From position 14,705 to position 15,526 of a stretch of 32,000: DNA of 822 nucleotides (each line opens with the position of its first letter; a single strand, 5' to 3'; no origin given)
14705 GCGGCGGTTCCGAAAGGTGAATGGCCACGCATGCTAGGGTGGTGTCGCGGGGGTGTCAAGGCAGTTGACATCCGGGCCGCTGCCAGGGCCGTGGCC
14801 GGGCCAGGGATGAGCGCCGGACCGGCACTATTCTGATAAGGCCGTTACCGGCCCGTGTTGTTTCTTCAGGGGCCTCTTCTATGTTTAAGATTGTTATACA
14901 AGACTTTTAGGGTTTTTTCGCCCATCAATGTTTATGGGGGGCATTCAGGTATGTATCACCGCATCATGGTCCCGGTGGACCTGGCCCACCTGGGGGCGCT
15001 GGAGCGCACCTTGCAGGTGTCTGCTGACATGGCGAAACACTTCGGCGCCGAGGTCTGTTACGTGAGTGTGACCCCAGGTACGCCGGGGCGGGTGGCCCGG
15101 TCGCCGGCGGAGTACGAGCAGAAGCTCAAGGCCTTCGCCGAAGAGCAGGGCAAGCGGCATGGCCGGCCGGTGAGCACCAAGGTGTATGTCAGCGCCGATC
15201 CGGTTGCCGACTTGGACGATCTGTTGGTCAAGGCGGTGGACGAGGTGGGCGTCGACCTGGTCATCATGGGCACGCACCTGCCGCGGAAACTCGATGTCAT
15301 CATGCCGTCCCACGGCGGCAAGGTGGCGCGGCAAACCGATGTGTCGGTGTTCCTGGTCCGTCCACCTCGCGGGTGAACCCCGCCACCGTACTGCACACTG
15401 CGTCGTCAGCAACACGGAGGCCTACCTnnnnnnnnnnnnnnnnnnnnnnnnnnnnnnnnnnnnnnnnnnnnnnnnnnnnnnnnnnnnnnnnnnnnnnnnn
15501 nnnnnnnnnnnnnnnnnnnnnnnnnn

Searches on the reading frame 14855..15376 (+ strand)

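Call 67: search_protein_families(library=pfam, proteins=[window:14855-15376:+], max_evalue=0.01)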
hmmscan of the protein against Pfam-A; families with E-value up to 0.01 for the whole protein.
window:14855-15376:+ (173 aa): 1 family
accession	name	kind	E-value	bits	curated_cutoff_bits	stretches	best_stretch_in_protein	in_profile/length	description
PF00582.32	Usp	-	1.5e-13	51.9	24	1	33-169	1-141/141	Universal stress protein family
